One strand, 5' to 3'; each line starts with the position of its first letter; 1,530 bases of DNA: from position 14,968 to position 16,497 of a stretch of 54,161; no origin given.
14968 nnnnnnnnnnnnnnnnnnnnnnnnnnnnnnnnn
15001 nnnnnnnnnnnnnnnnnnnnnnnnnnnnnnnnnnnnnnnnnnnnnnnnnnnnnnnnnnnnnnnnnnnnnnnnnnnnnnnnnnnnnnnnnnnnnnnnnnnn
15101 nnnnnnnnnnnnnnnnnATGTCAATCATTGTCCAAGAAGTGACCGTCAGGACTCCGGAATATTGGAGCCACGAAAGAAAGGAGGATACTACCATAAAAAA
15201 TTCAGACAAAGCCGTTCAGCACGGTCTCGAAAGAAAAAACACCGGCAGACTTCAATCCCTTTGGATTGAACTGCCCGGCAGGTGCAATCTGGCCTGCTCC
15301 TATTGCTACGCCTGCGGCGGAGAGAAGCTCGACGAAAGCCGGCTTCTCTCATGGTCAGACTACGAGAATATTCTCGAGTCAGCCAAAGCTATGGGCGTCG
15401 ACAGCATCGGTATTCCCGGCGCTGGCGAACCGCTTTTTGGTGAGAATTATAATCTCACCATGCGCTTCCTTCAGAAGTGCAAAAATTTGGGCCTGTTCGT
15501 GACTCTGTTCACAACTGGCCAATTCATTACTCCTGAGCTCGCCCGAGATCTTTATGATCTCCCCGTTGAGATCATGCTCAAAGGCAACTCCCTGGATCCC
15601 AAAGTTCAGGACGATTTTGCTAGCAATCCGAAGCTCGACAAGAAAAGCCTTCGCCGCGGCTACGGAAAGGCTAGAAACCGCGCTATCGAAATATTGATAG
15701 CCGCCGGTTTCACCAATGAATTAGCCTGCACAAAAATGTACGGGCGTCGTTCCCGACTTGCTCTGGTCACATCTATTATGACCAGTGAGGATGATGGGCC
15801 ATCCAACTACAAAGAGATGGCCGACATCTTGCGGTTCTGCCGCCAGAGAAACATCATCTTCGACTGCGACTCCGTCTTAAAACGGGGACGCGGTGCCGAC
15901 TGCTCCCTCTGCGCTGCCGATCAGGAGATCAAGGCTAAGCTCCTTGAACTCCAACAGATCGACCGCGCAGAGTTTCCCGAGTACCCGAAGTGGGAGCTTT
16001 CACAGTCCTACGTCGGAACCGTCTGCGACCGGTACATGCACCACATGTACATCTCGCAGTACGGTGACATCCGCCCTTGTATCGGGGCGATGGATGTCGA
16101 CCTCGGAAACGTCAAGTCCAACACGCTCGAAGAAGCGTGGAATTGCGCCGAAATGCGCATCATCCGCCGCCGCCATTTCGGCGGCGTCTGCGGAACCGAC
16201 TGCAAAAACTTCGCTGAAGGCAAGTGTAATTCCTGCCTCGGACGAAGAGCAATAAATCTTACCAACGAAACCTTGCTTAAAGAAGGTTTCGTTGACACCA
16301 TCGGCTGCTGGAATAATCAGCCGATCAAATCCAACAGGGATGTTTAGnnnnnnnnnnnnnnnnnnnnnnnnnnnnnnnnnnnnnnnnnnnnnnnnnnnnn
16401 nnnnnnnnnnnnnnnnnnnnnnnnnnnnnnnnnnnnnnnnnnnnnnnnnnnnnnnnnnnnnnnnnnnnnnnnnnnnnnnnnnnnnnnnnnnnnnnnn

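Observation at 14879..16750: Radical SAM/SPASM cassette divergent from a TrmB-like regulator, with a long structured leader and an ambiguous start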

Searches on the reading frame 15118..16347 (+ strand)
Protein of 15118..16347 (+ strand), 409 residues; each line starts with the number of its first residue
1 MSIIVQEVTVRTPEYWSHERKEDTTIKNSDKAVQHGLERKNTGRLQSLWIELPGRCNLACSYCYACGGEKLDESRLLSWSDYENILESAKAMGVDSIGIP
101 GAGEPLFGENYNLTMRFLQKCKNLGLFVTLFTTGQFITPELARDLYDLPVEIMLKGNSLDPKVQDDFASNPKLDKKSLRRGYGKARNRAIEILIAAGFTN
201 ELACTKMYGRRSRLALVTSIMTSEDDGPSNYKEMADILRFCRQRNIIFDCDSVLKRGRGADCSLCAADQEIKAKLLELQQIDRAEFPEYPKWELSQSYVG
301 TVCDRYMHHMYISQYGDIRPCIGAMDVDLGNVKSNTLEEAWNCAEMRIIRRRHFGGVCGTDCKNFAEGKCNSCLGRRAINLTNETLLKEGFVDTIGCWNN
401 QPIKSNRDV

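Call 3: search_protein_families(library=pfam, proteins=[window:15118-16347:+], max_evalue=0.01)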
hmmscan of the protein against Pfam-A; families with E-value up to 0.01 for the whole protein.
window:15118-16347:+ (409 aa): 4 families
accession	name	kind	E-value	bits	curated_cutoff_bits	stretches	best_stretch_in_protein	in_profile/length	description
PF04055.27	Radical_SAM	-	4.2e-10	40.5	29.5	1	52-203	3-144/166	Radical SAM superfamily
PF13186.11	SPASM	-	1.3e-07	32.2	21.5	1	303-362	1-66/67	Iron-sulfur cluster-binding domain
PF13353.11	Fer4_12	-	5.9e-05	23.8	22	1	55-126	14-82/137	4Fe-4S single cluster domain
PF08149.16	BING4CT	-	0.001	19.2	23.7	1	77-109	15-47/79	BING4CT (NUC141) domain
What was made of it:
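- On Radical SAM superfamily: Pfam PF04055 scores 40.5 bits against a cutoff of 29.5 (call 3).
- On SPASM-domain subfamily: PF13186 scores 32.2 bits against a cutoff of 21.5 (call 3).
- Checked: Pfam gives Radical_SAM at 40.5 bits (cutoff 29.5) and SPASM at 32.2 bits (cutoff 21.5) (call 3).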

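Call 4: search_protein_families(library=ncbifam, proteins=[window:15118-16347:+], max_evalue=0.01)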
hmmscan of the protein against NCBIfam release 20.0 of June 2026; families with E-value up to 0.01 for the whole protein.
window:15118-16347:+ (409 aa): 42 families (the best 25 are shown)
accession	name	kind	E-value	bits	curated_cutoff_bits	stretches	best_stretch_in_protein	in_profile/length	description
TIGR04055.1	rSAM_NirJ2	equivalog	6.2e-15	55.5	500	2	55-172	9-121/326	putative heme d1 biosynthesis radical SAM protein NirJ2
TIGR04545.1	rSAM_ahbD_hemeb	equivalog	2e-13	50.5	500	2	51-196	5-145/339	heme b synthase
TIGR04317.1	W_rSAM_matur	equivalog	3.2e-13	49.5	380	1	45-151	3-104/349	tungsten cofactor oxidoreductase radical SAM maturase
NF050035.1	rSAM_WgK_link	exception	2.6e-11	43.1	650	1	51-151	14-110/367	radical SAM/SPASM peptide maturase WgkB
TIGR02668.1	moaA_archaeal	equivalog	6.9e-11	41.7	325.25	1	45-146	9-105/303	GTP 3',8-cyclase MoaA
NF001199.0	PRK00164.2-1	equivalog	2e-09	37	231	1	44-125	10-89/308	GTP 3',8-cyclase MoaA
TIGR02666.1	moaA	equivalog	2.9e-09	36.4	284.05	1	45-146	9-111/336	GTP 3',8-cyclase MoaA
TIGR04051.1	rSAM_NirJ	equivalog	4.8e-09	35.6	515.45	1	52-178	8-129/354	heme d1 biosynthesis radical SAM protein NirJ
TIGR02109.1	PQQ_syn_pqqE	equivalog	6.2e-09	35.2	381.35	1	47-150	8-106/358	pyrroloquinoline quinone biosynthesis protein PqqE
TIGR04303.1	GeoRSP_rSAM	equivalog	1.8e-08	34.3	400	2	300-383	237-315/325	GeoRSP system radical SAM/SPASM protein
TIGR04347.1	pseudo_SAM_Halo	equivalog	1.1e-07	31.4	525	1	37-148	30-135/390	TIGR04347 family pseudo-SAM/SPASM protein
NF050038.1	rSAM_RiPP_GggB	equivalog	2.1e-07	30.3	650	1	22-98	17-94/398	streptosactin maturase GggB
NF045574.1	sacti_mat_StsB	exception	2.5e-07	29.9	625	1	44-148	94-193/466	StsB family radical SAM/SPASM domain sactipeptide maturase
NF033640.1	N_Twi_rSAM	subfamily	3.3e-07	29.8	170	1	301-363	3-67/398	twitch domain-containing radical SAM protein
TIGR04080.1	rSAM_pep_cyc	equivalog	5.5e-07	28.6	500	1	21-138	82-192/440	KxxxW cyclic peptide radical SAM maturase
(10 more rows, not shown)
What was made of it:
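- Closest known: SPASM/twitch radical SAM enzymes without a peptide-recognition domain. Same: NirJ2, AhbD and the tungsten-cofactor maturase are the best, though weak, NCBIfam hits (call 4).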

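Call 8: find_homologous_proteins(query=window:15118-16347:+)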
Query window:15118-16347:+ (409 aa): 158 proteins with E <= 0.001 among 2996 candidates; the best 120 are listed.
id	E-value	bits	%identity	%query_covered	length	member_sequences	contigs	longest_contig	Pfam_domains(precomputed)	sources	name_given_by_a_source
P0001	2.7e-283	957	100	100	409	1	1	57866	PF13186.12,PF04055.28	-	-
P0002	1.5e-206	705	79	93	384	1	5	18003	PF13186.12,PF04055.28,PF13353.12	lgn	-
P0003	3.3e-200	684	78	92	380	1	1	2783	PF13186.12,PF04055.28,PF13353.12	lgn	-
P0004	2.6e-198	678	76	93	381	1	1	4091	PF13186.12,PF04055.28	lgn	-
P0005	1.4e-191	655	72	95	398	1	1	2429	PF13186.12,PF04055.28,PF13353.12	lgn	-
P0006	5.9e-186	637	79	87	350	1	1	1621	PF13186.12,PF04055.28,PF13353.12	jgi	jgi:MoaA/NifB/PqqE/SkfB family radical SAM enzyme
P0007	6.1e-183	627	74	91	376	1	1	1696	PF13186.12,PF04055.28,PF13353.12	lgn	-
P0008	4.8e-181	621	72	92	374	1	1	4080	PF13186.12,PF04055.28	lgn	-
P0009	3.2e-179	615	68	92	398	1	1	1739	PF13186.12,PF04055.28,PF13353.12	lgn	-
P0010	1.4e-176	606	70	92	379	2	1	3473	PF13186.12,PF04055.28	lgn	-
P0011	5.6e-175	601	70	92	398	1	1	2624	PF13186.12,PF04055.28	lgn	-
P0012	7.4e-175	600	69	91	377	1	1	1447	PF13186.12,PF04055.28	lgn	-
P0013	6.9e-174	597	69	91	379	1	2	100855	PF13186.12,PF04055.28,PF13353.12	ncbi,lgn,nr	ncbi:MAG: pyrroloquinoline quinone biosynthesis protein PqqE [bacterium ADurb.Bin212]|nr:MAG: pyrrol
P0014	4.8e-170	584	67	91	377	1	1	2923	PF13186.12,PF04055.28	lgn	-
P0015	5.2e-170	584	64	96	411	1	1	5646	PF13186.12,PF04055.28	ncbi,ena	-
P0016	6.4e-169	581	70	91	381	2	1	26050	PF13186.12,PF04055.28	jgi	jgi:MoaA/NifB/PqqE/SkfB family radical SAM enzyme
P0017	1.6e-168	579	67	91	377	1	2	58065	PF13186.12,PF04055.28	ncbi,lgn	ncbi:MAG TPA: radical SAM protein [Patescibacteria group bacterium]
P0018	2.6e-168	579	65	92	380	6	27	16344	PF13186.12,PF04055.28,PF13353.12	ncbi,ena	-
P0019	3.1e-168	578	67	91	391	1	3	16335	PF13186.12,PF04055.28,PF13353.12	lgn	-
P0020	4.2e-167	575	68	91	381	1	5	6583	PF13186.12,PF04055.28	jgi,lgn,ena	-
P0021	4.4e-167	575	68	91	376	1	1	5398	PF13186.12,PF04055.28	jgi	jgi:hypothetical protein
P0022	8.8e-167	574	66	91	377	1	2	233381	PF13186.12,PF04055.28,PF13353.12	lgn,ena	-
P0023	9.8e-167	574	65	91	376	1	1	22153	PF13186.12,PF04055.28,PF13353.12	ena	-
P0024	1.2e-166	573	66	91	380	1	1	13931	PF13186.12,PF04055.28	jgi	jgi:MoaA/NifB/PqqE/SkfB family radical SAM enzyme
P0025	1.3e-166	573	66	91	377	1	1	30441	PF13186.12,PF04055.28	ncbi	-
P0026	1.8e-165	569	68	91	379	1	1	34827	PF13186.12,PF04055.28,PF13353.12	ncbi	-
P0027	1.7e-164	566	66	91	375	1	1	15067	PF13186.12,PF04055.28,PF13353.12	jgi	-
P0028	4.1e-163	562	66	91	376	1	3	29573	PF13186.12,PF04055.28,PF13353.12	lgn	-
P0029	7.9e-162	557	60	98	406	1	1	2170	PF13186.12,PF04055.28,PF13353.12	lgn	-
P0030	1.7e-161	556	63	91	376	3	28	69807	PF13186.12,PF04055.28,PF13353.12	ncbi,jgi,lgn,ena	-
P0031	1.8e-161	556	63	91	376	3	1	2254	PF13186.12,PF04055.28,PF13353.12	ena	-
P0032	5.2e-161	555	66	91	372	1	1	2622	PF13186.12,PF04055.28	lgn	-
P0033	1.5e-160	553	65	92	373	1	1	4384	PF13186.12,PF04055.28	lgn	-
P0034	3.7e-160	552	63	91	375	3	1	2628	PF13186.12,PF04055.28,PF13353.12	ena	-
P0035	5.9e-160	551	64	91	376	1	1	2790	PF13186.12,PF04055.28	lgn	-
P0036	1.1e-159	550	63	91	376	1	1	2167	PF13186.12,PF04055.28,PF13353.12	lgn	-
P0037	2.0e-159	549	64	91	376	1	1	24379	PF13186.12,PF04055.28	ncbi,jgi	ncbi:MAG: radical SAM protein [Candidatus Moraniibacteriota bacterium]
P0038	2.5e-159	549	60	91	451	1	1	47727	PF04055.28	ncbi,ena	-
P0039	2.9e-159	549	64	92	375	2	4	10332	PF13186.12,PF04055.28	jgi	jgi:MoaA/NifB/PqqE/SkfB family radical SAM enzyme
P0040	4.0e-159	548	63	92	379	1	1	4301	PF13186.12,PF04055.28,PF13353.12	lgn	-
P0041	4.1e-159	548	64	92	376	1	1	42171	PF13186.12,PF04055.28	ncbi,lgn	-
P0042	6.1e-159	548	70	81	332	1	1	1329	PF13186.12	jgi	jgi:MoaA/NifB/PqqE/SkfB family radical SAM enzyme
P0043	9.7e-156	537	61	91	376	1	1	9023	PF13186.12,PF04055.28,PF13353.12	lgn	-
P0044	1.5e-155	537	61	94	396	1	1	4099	PF13186.12,PF04055.28,PF13353.12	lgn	-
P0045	3.4e-155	535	62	91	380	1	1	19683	PF13186.12,PF04055.28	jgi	jgi:MoaA/NifB/PqqE/SkfB family radical SAM enzyme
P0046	9.2e-155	534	61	91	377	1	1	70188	PF13186.12,PF04055.28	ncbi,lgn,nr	ncbi:MAG: radical SAM protein [Candidatus Moranbacteria bacterium]|nr:radical SAM protein [Candidatu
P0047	9.0e-154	531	62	91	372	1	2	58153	PF13186.12,PF04055.28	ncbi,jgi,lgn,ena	ncbi:MAG: radical SAM protein [bacterium]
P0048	5.4e-153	528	63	91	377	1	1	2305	PF13186.12,PF04055.28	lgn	-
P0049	1.3e-150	520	62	90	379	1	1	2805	PF13186.12,PF04055.28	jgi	jgi:MoaA/NifB/PqqE/SkfB family radical SAM enzyme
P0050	1.5e-149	517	59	93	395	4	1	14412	PF13186.12,PF04055.28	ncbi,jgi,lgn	-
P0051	2.2e-149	516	60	92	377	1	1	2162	PF13186.12,PF04055.28,PF13353.12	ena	-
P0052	3.0e-149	516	61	93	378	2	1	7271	PF13186.12,PF04055.28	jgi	jgi:MoaA/NifB/PqqE/SkfB family radical SAM enzyme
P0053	1.9e-148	513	60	95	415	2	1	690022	PF13186.12,PF04055.28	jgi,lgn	jgi:MoaA/NifB/PqqE/SkfB family radical SAM enzyme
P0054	4.3e-148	512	58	92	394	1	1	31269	PF13186.12,PF04055.28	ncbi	-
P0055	2.1e-147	510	60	91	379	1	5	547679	PF13186.12,PF04055.28,PF13353.12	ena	-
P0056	2.1e-147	510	58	92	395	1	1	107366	PF13186.12,PF04055.28,PF13353.12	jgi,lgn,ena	-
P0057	1.9e-146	507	62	90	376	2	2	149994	PF13186.12,PF04055.28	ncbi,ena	-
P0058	7.2e-146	505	59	90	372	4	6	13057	PF13186.12,PF04055.28,PF13353.12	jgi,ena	-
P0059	1.5e-145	504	55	91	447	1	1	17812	PF13186.12,PF04055.28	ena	-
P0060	2.3e-145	503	59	90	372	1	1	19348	PF13186.12,PF04055.28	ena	-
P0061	3.8e-144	499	57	93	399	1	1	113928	PF13186.12,PF04055.28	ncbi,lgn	-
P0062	2.1e-142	493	59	91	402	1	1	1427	PF13186.12,PF04055.28,PF13353.12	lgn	-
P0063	3.5e-142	493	57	91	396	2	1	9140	PF13186.12,PF04055.28,PF13353.12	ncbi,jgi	jgi:MoaA/NifB/PqqE/SkfB family radical SAM enzyme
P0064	3.7e-142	493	57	92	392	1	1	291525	PF13186.12,PF04055.28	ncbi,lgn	ncbi:MAG: radical SAM/SPASM domain-containing protein [Candidatus Nanoarchaeia archaeon]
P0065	6.1e-142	492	57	92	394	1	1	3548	PF13186.12,PF04055.28,PF13353.12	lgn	-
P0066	7.1e-142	492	56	92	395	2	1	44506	PF13186.12,PF04055.28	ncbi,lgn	-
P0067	8.3e-142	491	58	91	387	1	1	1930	PF13186.12,PF04055.28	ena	-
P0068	1.7e-141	490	59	90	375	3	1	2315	PF13186.12,PF04055.28,PF13353.12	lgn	-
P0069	2.0e-141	490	57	92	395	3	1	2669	PF13186.12,PF04055.28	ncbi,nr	ncbi:radical SAM protein [Candidatus Pacearchaeota archaeon]|nr:radical SAM protein [Candidatus Pace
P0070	7.6e-141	488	58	92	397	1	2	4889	PF13186.12,PF04055.28,PF13353.12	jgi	-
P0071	2.1e-140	487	56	91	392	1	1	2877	PF13186.12,PF04055.28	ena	-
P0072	3.0e-140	486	59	89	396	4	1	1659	PF13186.12,PF04055.28,PF13353.12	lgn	-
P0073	6.0e-140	485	59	90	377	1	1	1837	PF13186.12,PF04055.28,PF13353.12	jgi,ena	-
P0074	6.4e-139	482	58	90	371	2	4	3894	PF04055.28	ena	-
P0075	6.7e-139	482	56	92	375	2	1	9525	PF13186.12,PF04055.28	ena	-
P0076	3.7e-138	479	56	93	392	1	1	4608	PF13186.12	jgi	jgi:MoaA/NifB/PqqE/SkfB family radical SAM enzyme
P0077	1.5e-137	477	56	93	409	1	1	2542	PF13186.12,PF04055.28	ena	-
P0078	3.1e-137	476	57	91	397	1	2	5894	PF13186.12,PF04055.28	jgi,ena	-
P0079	7.3e-137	475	55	90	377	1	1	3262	PF13186.12,PF04055.28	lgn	-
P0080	1.4e-136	474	56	91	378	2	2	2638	PF13186.12,PF04055.28,PF13353.12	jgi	-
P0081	2.0e-136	474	59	91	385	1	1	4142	PF13186.12,PF04055.28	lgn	-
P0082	2.6e-136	473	60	91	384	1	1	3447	PF13186.12,PF04055.28,PF13353.12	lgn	-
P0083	7.8e-136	472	58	92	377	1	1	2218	PF13186.12,PF04055.28,PF13353.12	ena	-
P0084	7.1e-135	469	57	90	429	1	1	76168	PF13186.12,PF04055.28,PF13353.12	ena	-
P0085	1.2e-134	468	57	91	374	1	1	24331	PF13186.12,PF04055.28,PF13353.12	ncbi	ncbi:radical SAM protein [Nanoarchaeota archaeon]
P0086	2.5e-134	467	56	93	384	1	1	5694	PF13186.12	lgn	-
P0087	2.5e-133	463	58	90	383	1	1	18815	PF13186.12,PF04055.28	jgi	jgi:MoaA/NifB/PqqE/SkfB family radical SAM enzyme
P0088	4.6e-133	463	59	90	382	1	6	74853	PF13186.12,PF04055.28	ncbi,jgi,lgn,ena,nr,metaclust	ncbi:MAG: hypothetical protein UT32_C0007G0012 [Parcubacteria group bacterium GW2011_GWC2_39_14]|nr:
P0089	1.1e-132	461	58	90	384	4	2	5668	PF13186.12,PF04055.28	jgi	-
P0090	1.5e-131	458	55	91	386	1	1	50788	PF13186.12,PF04055.28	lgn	-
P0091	7.5e-130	452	56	90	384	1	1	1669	PF13186.12,PF04055.28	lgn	-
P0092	6.3e-129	449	57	90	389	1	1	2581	PF13186.12,PF04055.28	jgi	jgi:MoaA/NifB/PqqE/SkfB family radical SAM enzyme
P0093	9.4e-129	448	57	89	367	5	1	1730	PF13186.12,PF04055.28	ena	-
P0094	2.1e-128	447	55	91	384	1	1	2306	PF13186.12,PF04055.28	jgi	jgi:MoaA/NifB/PqqE/SkfB family radical SAM enzyme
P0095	6.2e-128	446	57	90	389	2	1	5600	PF13186.12,PF04055.28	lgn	-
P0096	1.4e-127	445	54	90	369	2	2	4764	PF13186.12,PF04055.28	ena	-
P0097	4.4e-127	443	58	86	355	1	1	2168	PF04055.28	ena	-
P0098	8.8e-127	442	52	91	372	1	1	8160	PF13186.12,PF04055.28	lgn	-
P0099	1.4e-126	441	57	91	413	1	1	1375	PF13186.12,PF04055.28,PF13353.12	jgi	jgi:MoaA/NifB/PqqE/SkfB family radical SAM enzyme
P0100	2.4e-125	437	54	92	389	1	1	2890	PF13186.12,PF04055.28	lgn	-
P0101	2.6e-125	437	55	91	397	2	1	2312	PF13186.12,PF04055.28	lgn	-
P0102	8.4e-125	435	55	87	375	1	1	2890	PF13186.12,PF04055.28,PF13353.12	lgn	-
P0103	1.2e-124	435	55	90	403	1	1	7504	PF13186.12,PF04055.28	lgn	-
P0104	1.4e-124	435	56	90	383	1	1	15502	PF13186.12,PF04055.28,PF13353.12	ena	-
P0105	3.0e-124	434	55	87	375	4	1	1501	PF13186.12,PF04055.28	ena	-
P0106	4.5e-123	430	55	91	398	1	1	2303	PF13186.12,PF04055.28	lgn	-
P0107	1.6e-121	425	53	88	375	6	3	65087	PF13186.12,PF04055.28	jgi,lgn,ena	-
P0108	9.0e-121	422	57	90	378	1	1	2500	PF13186.12,PF04055.28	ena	-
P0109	1.6e-118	415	52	92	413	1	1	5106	PF13186.12,PF04055.28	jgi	jgi:MoaA/NifB/PqqE/SkfB family radical SAM enzyme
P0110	6.9e-118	413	48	93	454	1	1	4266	PF13186.12,PF04055.28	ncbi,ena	-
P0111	1.6e-117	411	49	91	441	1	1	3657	PF13186.12,PF04055.28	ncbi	-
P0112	3.3e-117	410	56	76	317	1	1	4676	PF13186.12,PF04055.28,PF13353.12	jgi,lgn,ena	-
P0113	1.3e-116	408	52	91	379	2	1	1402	PF13186.12,PF04055.28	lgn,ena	-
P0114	1.0e-113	399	58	79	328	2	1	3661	PF13186.12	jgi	jgi:MoaA/NifB/PqqE/SkfB family radical SAM enzyme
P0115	3.5e-113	397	51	90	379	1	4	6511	PF13186.12,PF04055.28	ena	-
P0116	2.4e-112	394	50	92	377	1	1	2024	PF13186.12,PF04055.28,PF13353.12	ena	-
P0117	5.1e-112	393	52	90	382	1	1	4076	PF13186.12,PF04055.28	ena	-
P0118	1.1e-111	392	46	92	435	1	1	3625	PF13186.12,PF04055.28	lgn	-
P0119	2.4e-111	391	57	76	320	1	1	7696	PF13186.12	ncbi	-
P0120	1.9e-108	382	46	96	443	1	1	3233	PF13186.12,PF04055.28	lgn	-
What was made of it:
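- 158 homologues at 46-79% identity, all from Patescibacteria or DPANN metagenomes (call 8). It is the first canonical start in the open frame, and the gene caller chose it (P0001, 409 aa, call 8).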

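Call 9: search_solved_structures(query=window:15118-16347:+, max_evalue=0.01)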
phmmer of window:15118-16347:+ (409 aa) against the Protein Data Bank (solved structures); distinct sequences matched with E-value up to 0.01: 4.
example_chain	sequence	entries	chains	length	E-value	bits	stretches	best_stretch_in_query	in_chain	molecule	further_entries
6efn_A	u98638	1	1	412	0.00027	23.6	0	48-106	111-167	Sporulation killing factor maturation protein SkfB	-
7jmb_A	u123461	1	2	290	0.0018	20.9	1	44-167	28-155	Nitrogenase iron-molybdenum cofactor biosynthesis protein NifB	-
7bi7_A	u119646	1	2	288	0.0018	20.9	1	44-168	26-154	FeMo cofactor biosynthesis protein NifB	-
7jma_A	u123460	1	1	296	0.0019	20.8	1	44-167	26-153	Nitrogenase iron-molybdenum cofactor biosynthesis protein NifB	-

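Call 14: find_encoding_contigs(protein=P0013, flank=6000, max_places=2)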
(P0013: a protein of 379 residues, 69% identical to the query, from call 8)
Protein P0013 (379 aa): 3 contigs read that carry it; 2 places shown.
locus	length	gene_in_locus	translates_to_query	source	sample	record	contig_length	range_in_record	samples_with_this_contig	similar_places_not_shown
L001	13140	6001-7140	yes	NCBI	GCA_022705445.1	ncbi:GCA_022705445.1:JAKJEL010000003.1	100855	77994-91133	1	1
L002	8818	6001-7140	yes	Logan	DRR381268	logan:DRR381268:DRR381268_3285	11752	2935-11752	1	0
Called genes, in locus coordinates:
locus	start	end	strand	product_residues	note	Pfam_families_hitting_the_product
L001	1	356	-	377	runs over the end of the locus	PF13439:Glyco_transf_4, PF13579:Glyco_trans_4_4, PF20706:GT4-conflict, PF00534:Glycos_transf_1, PF13692:Glyco_trans_1_4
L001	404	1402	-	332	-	-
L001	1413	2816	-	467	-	PF00749:tRNA-synt_1c, PF19269:Anticodon_2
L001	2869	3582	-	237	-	-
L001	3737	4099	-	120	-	PF08378:NERD (weak), PF01939:NucS_C (weak), PF02021:UPF0102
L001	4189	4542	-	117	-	-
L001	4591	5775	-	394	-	PF01978:TrmB, PF00293:NUDIX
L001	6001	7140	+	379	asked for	PF13353:Fer4_12 (weak), PF04055:Radical_SAM, PF13186:SPASM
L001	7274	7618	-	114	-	PF00072:Response_reg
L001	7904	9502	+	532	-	-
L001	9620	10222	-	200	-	PF01245:Ribosomal_L19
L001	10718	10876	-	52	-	-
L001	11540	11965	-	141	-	PF01016:Ribosomal_L27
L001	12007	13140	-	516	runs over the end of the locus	PF01555:N6_N4_Mtase (weak), PF01170:UPF0020 (faint), PF13847:Methyltransf_31 (weak)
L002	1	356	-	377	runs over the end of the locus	PF13439:Glyco_transf_4, PF13579:Glyco_trans_4_4, PF20706:GT4-conflict, PF00534:Glycos_transf_1, PF13692:Glyco_trans_1_4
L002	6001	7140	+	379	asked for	PF13353:Fer4_12 (weak), PF04055:Radical_SAM, PF13186:SPASM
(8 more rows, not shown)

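Call 15: find_encoding_contigs(protein=P0022, flank=6000, max_places=2)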
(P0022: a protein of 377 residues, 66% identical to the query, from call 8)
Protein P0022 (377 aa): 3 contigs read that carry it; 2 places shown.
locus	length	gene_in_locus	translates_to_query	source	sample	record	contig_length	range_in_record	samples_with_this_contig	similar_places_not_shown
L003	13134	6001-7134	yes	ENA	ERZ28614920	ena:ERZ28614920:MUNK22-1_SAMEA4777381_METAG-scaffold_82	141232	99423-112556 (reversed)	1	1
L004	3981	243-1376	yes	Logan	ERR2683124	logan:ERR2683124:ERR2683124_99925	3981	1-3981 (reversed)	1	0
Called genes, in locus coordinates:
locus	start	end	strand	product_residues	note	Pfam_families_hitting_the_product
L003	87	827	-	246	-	PF00535:Glycos_transf_2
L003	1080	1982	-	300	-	PF13489:Methyltransf_23, PF07021:MetW, PF08241:Methyltransf_11, PF08242:Methyltransf_12, PF13649:Methyltransf_25, PF13847:Methyltransf_31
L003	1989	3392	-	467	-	PF13231:PMT_2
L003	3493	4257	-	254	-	PF01978:TrmB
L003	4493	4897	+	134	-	-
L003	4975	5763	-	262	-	PF01978:TrmB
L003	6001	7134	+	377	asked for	PF13353:Fer4_12 (weak), PF04055:Radical_SAM, PF13186:SPASM (weak)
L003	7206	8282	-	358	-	PF01037:AsnC_trans_reg (faint), PF01047:MarR (faint), PF01978:TrmB (faint), PF13404:HTH_AsnC-type, PF13412:HTH_24, PF01022:HTH_5, PF13404:HTH_AsnC-type (weak), PF13412:HTH_24, +8 more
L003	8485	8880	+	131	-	-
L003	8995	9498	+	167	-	-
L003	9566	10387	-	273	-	PF01261:AP_endonuc_2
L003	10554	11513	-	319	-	PF01368:DHH, PF02272:DHHA1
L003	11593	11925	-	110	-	PF02033:RBFA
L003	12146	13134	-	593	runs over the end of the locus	PF04760:IF2_N, PF00009:GTP_EFTU, PF00071:Ras (weak), PF01926:MMR_HSR1, PF22042:EF-G_D2, PF03144:GTP_EFTU_D2 (faint), PF11987:IF-2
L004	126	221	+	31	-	-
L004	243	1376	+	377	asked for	PF13353:Fer4_12 (weak), PF04055:Radical_SAM, PF13186:SPASM (weak)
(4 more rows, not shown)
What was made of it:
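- One homologous contig had a called 31-aa ORF in its leader (call 15).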
